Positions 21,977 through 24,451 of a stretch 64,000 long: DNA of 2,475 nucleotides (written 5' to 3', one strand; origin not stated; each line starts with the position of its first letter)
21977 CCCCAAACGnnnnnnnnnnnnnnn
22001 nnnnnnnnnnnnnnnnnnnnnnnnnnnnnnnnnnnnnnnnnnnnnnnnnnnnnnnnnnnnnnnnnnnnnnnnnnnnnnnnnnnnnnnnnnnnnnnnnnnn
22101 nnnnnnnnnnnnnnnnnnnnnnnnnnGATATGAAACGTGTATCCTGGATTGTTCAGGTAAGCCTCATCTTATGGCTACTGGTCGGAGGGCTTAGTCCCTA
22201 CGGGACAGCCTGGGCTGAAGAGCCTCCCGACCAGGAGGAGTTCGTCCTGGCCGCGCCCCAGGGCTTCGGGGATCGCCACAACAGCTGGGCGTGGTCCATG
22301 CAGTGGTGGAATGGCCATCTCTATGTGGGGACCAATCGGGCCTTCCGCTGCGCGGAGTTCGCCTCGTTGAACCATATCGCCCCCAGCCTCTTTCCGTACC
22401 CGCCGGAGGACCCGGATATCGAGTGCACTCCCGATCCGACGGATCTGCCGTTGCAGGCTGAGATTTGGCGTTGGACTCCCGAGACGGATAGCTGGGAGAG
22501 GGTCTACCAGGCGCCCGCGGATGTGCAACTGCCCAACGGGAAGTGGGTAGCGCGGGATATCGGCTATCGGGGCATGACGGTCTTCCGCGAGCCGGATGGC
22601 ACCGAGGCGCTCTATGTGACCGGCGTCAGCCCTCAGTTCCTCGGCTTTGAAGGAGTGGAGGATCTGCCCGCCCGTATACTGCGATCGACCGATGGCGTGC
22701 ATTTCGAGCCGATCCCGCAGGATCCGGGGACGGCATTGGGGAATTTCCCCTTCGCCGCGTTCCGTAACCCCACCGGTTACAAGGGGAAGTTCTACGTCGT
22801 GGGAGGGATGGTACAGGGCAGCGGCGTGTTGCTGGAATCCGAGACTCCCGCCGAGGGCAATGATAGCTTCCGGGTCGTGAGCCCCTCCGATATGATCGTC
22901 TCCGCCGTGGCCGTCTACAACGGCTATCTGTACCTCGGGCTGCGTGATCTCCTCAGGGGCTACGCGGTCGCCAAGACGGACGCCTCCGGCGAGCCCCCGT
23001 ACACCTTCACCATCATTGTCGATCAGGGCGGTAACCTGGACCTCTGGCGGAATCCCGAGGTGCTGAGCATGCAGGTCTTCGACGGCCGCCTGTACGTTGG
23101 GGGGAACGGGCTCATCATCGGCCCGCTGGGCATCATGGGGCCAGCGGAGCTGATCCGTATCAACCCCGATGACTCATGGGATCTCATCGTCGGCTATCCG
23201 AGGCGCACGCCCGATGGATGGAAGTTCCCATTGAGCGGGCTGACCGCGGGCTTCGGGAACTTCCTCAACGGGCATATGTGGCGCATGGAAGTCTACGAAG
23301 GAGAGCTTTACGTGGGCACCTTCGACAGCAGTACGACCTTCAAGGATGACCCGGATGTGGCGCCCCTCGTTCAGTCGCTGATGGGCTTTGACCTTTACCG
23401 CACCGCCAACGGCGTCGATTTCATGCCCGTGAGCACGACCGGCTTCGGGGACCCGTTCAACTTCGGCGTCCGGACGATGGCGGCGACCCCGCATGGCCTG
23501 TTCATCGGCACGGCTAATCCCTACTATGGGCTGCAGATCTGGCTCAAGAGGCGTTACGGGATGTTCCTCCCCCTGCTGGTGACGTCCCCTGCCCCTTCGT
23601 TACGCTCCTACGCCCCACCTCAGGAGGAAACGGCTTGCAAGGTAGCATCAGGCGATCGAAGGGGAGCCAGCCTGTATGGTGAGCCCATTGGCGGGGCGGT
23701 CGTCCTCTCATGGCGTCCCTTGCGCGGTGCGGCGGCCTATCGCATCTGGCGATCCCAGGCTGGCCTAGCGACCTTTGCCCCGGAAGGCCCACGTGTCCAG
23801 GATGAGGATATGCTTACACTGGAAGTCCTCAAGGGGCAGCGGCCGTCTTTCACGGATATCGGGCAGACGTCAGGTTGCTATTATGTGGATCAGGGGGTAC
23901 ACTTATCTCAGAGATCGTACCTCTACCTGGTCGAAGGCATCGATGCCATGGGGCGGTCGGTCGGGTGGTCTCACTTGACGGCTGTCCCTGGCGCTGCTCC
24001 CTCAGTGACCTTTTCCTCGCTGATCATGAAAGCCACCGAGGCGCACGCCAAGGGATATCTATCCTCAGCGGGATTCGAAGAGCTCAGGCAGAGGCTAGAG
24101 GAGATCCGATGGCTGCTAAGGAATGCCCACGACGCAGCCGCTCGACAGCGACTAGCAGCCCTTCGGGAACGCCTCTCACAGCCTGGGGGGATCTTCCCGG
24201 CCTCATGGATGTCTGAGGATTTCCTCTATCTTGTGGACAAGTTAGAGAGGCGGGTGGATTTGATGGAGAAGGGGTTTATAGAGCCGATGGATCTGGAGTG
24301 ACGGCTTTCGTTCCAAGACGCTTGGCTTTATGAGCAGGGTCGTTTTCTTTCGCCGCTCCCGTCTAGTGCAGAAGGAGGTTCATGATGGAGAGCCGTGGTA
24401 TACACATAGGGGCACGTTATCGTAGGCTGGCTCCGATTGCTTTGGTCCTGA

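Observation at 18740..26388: Three paralogous repeat/propeller proteins with an invariant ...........-M-WW-G-LYVGTN motif embedded in a PKS operon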

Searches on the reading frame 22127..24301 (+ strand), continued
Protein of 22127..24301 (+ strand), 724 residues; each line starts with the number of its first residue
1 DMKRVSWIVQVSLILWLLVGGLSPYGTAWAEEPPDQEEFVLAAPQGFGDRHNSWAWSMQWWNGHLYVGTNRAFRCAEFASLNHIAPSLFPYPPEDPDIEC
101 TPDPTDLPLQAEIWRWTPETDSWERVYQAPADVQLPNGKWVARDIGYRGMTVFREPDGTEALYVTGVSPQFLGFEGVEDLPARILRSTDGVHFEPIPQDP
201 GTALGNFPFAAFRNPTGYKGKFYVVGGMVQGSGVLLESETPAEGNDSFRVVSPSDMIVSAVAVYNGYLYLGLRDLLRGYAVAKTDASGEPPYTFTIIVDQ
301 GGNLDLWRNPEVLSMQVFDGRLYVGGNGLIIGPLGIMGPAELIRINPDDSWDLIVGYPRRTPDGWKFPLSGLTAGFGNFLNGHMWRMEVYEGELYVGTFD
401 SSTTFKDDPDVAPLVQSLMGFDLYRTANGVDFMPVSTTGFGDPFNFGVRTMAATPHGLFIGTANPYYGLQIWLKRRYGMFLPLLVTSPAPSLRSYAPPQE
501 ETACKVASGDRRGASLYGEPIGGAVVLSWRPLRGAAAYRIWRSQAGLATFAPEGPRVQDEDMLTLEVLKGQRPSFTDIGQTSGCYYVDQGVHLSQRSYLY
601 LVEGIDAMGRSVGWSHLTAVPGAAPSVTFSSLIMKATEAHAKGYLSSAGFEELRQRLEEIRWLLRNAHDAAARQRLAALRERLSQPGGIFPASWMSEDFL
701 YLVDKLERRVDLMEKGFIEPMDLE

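Call 61: search_protein_families(library=pfam, proteins=[P0130, P0143, P0205, P0209, P0215, P0169, P0194], max_evalue=0.0001)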
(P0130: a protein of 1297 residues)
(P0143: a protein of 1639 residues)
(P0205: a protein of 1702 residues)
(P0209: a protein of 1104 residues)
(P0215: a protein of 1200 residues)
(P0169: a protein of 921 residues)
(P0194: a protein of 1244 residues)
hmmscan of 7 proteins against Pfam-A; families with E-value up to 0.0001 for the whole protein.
P0130 (1297 aa): 2 families
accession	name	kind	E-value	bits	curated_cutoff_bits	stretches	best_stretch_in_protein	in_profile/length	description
PF07819.20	PGAP1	-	2.4e-06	27.9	24.3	1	84-204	4-134/233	PGAP1-like alpha/beta domain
PF05057.20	DUF676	-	3.3e-05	23.9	20.3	1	89-204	9-130/217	Putative serine esterase (DUF676)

P0143 (1639 aa): 1 family
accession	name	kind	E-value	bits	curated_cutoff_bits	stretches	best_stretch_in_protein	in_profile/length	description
PF19190.6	BACON_2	-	1.8e-18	66.7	25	1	869-958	10-93/94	Viral BACON domain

P0205 (1702 aa): 2 families
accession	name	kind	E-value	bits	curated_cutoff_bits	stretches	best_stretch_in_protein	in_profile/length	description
PF19190.6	BACON_2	-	5.6e-23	81.1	25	2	1066-1148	4-91/94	Viral BACON domain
PF13004.13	BACON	-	2e-08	34.5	25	0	1094-1138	2-46/61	Putative binding domain, N-terminal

P0209 (1104 aa): 1 family
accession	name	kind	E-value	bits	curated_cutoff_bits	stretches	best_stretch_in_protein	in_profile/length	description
PF00561.26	Abhydrolase_1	-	3.7e-06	27.2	25.8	1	57-170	1-111/245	alpha/beta hydrolase fold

P0215 (1200 aa): 0 families

P0169 (921 aa): 2 families
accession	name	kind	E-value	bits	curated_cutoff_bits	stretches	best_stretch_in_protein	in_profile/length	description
PF11617.13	Cu-binding_MopE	-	4.9e-10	39.9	27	1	803-830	1-27/30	Putative metal-binding motif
PF00404.24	Dockerin_1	-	1.3e-06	29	22.9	1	837-883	1-51/57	Dockerin type I domain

P0194 (1244 aa): 0 families
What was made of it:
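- Pfam calls PGAP1/DUF676 or Abhydrolase_1 on two of them (call 61).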

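Call 67: find_encoding_contigs(protein=P0209, flank=10000, max_places=2)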
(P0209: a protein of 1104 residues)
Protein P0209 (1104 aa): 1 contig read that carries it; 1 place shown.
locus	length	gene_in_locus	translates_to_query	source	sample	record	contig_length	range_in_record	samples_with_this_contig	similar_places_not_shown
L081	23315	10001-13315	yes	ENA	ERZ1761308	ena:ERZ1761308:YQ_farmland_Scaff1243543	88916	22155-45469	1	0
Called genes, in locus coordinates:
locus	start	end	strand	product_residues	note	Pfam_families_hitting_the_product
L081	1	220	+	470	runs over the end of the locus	PF13347:MFS_2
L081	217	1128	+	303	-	PF00106:adh_short, PF08659:KR, PF13561:adh_short_C2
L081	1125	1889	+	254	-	PF00483:NTP_transferase, PF12804:NTP_transf_3 (weak)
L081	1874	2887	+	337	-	PF01073:3Beta_HSD, PF01370:Epimerase, PF02719:Polysacc_synt_2 (weak), PF04321:RmlD_sub_bind, PF16363:GDP_Man_Dehyd, PF07993:NAD_binding_4 (weak)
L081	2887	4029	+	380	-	PF04321:RmlD_sub_bind (weak), PF01073:3Beta_HSD (weak), PF01370:Epimerase, PF02719:Polysacc_synt_2, PF07993:NAD_binding_4 (weak), PF16363:GDP_Man_Dehyd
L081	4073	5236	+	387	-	PF08421:Methyltransf_13, PF13489:Methyltransf_23, PF08241:Methyltransf_11 (weak), PF08242:Methyltransf_12, PF08484:Methyltransf_14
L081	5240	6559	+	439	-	PF06722:EryCIII-like_C, PF00201:UDPGT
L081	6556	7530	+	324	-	PF13469:Sulfotransfer_3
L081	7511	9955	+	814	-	PF07676:PD40 (faint), PF26549:Tricorn_N (faint), PF02868:Peptidase_M4_C (weak)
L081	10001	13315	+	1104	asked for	PF00561:Abhydrolase_1 (weak)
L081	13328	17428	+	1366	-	-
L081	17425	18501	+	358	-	PF07676:PD40 (faint), PF26549:Tricorn_N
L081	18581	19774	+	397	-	PF11949:DUF3466 (faint)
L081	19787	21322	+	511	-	-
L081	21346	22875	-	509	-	PF00884:Sulfatase, PF01663:Phosphodiest (faint), PF16347:SGSH_C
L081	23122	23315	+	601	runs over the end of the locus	PF05935:Arylsulfotrans, PF14269:Arylsulfotran_2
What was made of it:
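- Closest known: Arylsulfate sulfotransferases. Different: A separate ASST gene is present in the related cluster L081 (call 67).
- One fusion gene lies in the same kind of cluster (call 67). A separate arylsulfotransferase gene exists in L081 (call 67).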

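Call 69: search_protein_families(library=pfam, proteins=[P0223, P0207, P0195, P0142, P0148, P0174], max_evalue=0.0001)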
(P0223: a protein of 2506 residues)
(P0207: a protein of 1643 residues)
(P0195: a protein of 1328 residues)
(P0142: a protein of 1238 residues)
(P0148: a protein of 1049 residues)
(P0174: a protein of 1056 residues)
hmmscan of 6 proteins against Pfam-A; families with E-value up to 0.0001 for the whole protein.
P0223 (2506 aa): 3 families
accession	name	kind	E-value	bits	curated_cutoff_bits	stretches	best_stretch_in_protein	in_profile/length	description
PF14870.12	PSII_BNR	-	6.1e-22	78.7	27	0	1271-1426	5-147/303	Photosynthesis system II assembly factor YCF48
PF15902.12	Sortilin-Vps10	-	3.8e-10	39.6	33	0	1293-1371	34-115/446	Sortilin, neurotensin receptor 3,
PF19755.4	DUF6242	-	2.8e-05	24.5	29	0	1548-1601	171-217/217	Domain of unknown function (DUF6242)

P0207 (1643 aa): 7 families
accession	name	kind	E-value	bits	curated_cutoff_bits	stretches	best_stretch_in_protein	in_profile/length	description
PF22544.2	HYDIN_VesB_CFA65-like_Ig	-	5.3e-29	100.8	25.5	1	1316-1409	1-93/100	HYDIN/CFA65/VesB-like, Ig-like domain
PF19190.6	BACON_2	-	1.8e-25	89.1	25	3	1318-1401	2-83/94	Viral BACON domain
PF22076.2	Cep192_D6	-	1.6e-11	44.8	35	0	1539-1609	13-85/101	Cep192 domain 6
PF24507.1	Ig_CFAP65_4th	-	5.7e-11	43.1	27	0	1444-1505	1-61/76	CFAP65, fourth Ig-like domain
PF00801.26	PKD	-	1e-06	29.1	23.5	1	640-709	15-79/80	PKD domain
PF22067.2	Cep192_D3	-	4.2e-06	27.2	27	0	1542-1594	14-66/99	Cep192 domain 3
PF22065.2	Cep192_D7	-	7.1e-06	26.4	27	0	1529-1570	5-47/125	Cep192 domain 7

P0195 (1328 aa): 2 families
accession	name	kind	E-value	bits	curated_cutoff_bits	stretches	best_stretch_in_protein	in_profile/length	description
PF00801.26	PKD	-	3.3e-07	30.6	23.5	0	536-607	9-80/80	PKD domain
PF18911.6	PKD_4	-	5e-06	26.9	27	0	525-602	8-78/85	PKD domain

P0142 (1238 aa): 0 families

P0148 (1049 aa): 0 families

P0174 (1056 aa): 0 families
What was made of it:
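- These are typical of binding or display proteins (calls 61, 69).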

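Call 75: find_related_loci(query=L051:10001-11995:+, collection=genome_contigs, flank=3000)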
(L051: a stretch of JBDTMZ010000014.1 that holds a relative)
Query L051:10001-11995:+ (665 aa) in genome_contigs; peptide patterns used: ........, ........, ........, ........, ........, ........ (x = any residue, [..] = any of these).
44 stretches matched a pattern; 6 encode a relative of the query (tblastn E <= 1e-3); 6 distinct loci.
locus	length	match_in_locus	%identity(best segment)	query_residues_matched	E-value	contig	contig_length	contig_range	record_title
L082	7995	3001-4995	100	1-665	0e+0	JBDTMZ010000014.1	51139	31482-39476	MAG: Candidatus Solibacter sp. isolate cluster3_bin.138 NODE_1587_length_51139_cov_16.710692, whole genome shotgun seque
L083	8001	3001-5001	70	1-665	0e+0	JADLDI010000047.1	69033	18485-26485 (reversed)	MAG: Bryobacterales bacterium isolate SJ270 c_000000356003, whole genome shotgun sequence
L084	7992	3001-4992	60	3-665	0e+0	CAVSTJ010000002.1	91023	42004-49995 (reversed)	MAG: uncultured Acidobacteriaceae bacterium isolate MFD09671.bin.2.138 genome assembly, contig: contig_28500, whole geno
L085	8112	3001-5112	54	1-665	0e+0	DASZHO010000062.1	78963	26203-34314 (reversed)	MAG TPA_asm: Vicinamibacterales bacterium isolate SMAG_U6578 k141_147634, whole genome shotgun sequence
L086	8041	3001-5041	63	1-664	0e+0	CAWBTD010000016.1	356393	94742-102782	MAG: Bryobacterales bacterium isolate MFD04580.bin.2.7 genome assembly, contig: contig_65260, whole genome shotgun seque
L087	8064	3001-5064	53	2-665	0e+0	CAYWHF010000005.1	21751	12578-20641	MAG TPA_asm: uncultured Methylocapsa sp. isolate binchicken_co185_218 genome assembly, contig: NODE_3177_length_21751_co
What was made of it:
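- Tried and rejected: A second genome scan seeded with an acidobacterial member returned only MAGs (call 75).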

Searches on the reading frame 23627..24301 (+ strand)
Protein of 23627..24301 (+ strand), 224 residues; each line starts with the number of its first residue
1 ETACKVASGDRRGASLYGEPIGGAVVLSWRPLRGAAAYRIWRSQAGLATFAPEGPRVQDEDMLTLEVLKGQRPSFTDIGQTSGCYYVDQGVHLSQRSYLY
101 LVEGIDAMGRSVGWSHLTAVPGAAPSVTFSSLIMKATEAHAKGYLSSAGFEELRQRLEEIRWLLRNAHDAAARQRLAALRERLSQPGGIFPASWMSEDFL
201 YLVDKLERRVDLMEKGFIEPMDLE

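Call 64: predict_structure(alignment_id=A2)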
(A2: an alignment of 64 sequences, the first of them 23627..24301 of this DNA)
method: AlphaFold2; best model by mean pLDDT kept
length: 224 residues; sequences in the alignment: 64
mean_pLDDT: 88.2   pTM: 0.81
mean pLDDT of the five models: 88.2, 88.3, 87.3, 87.1, 86.7
residues with pLDDT >= 90: 171; 70-90: 16; 50-70: 25; < 50: 12
segments of 3 or more residues with pLDDT < 50: 1-10
pLDDT, mean of each block of 10 residues (from residue 1): 41 85 95 97 78 60 54 91 97 91 97 94 93 98 97 98 97 97 93 94 96 96 96
secondary structure, 60 per line:
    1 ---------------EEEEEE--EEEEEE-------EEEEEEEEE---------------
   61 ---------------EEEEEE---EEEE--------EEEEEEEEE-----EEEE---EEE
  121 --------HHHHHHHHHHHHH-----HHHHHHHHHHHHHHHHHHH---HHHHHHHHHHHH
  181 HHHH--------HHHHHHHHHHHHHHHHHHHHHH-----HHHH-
elements in order: E16-21 E24-29 E37-45 E76-81 E85-88 E97-105 E111-114 E118-120 H129-141 H147-165 H169-184 H193-214 H220-223
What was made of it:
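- On Fibronectin type III (C-terminal module of paralogues 1 and 2): The domain model has pLDDT 88 (call 64).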

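Call 66: fold_search(model_id=the predicted structure, library=pdb)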
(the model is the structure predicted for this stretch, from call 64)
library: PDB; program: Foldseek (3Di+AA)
matches with E <= 10: 1707; with E <= 0.001: 13
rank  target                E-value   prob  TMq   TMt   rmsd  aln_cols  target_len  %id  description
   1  4u49_A                2.4e-05  1.00  0.33  0.24   4.4       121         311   16  Crystal structure of Pectate Lyase Pel3 from Pectobacterium carotovorum with two monomers in the A.U (released 2015-08-05)
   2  3b8y_A                3.4e-05  1.00  0.32  0.24   7.5       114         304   13  Crystal Structure of Pectate Lyase PelI from Erwinia chrysanthemi in complex with tetragalacturonic acid (released 2008-04-29)
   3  3b4n_A                6.2e-05  1.00  0.32  0.23   7.6       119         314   13  Crystal Structure Analysis of Pectate Lyase PelI from Erwinia chrysanthemi (released 2008-04-29)
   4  4u49_B                8.3e-05  1.00  0.34  0.24   5.6       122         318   14  Crystal structure of Pectate Lyase Pel3 from Pectobacterium carotovorum with two monomers in the A.U (released 2015-08-05)
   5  5g56                  1.1e-04  1.00  0.31  0.10   6.1       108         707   21  THE TETRA-MODULAR CELLULOSOMAL ARABINOXYLANASE CtXyl5A STRUCTURE AS REVEALED BY X-RAY CRYSTALLOGRAPHY (released 2016-06-29)
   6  5z06_B                2.2e-04  1.00  0.34  0.12  11.4       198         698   12  Crystal structure of beta-1,2-glucanase from Parabacteroides distasonis (released 2018-05-30)
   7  4u4b                  2.7e-04  1.00  0.33  0.23   5.1       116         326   13  Crystal Structure of Pectate Lyase Pel3 from Pectobacterium carotovorum with one monomer in the A.U. (released 2015-08-05)
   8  3b8y_B                3.6e-04  1.00  0.30  0.23   5.3       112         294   12  Crystal Structure of Pectate Lyase PelI from Erwinia chrysanthemi in complex with tetragalacturonic acid (released 2008-04-29)
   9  9l9p_S                5.1e-04  1.00  0.29  0.09   4.6       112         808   14  Cryo-EM structure of bacteriophage T1 tail tip complex (released 2025-03-12)
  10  3mpc_A                5.7e-04  1.00  0.30  0.66   6.3       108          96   20  The crystal structure of a Fn3-like protein from Clostridium thermocellum (released 2010-08-11)
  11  5z06_A                6.1e-04  1.00  0.30  0.10   9.5       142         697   14  Crystal structure of beta-1,2-glucanase from Parabacteroides distasonis (released 2018-05-30)
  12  8fn8_B                6.8e-04  1.00  0.32  0.66   4.5       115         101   10  Crystal structure of the C-terminal Fg domain of TNC with the single FN domain of PTPRZ (released 2023-07-12)
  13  8fn9_H                8.1e-04  1.00  0.31  0.65   4.9       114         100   10  Crystal structure of the C-terminal Fg domain of TNR with the single FN domain of PTPRZ (released 2023-07-12)
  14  7z0l_B                1.2e-03  0.98  0.31  0.20  19.8       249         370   12  IL-27 signalling complex (released 2022-07-27)
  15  7jgu                  1.7e-03  1.00  0.27  0.64   7.4       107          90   16  Structure of FN3tt mut (released 2021-07-21)
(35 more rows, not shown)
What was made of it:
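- On Fibronectin type III (C-terminal module of paralogues 1 and 2): Foldseek Fn3 hits reach TM on target of about 0.66 (call 66).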
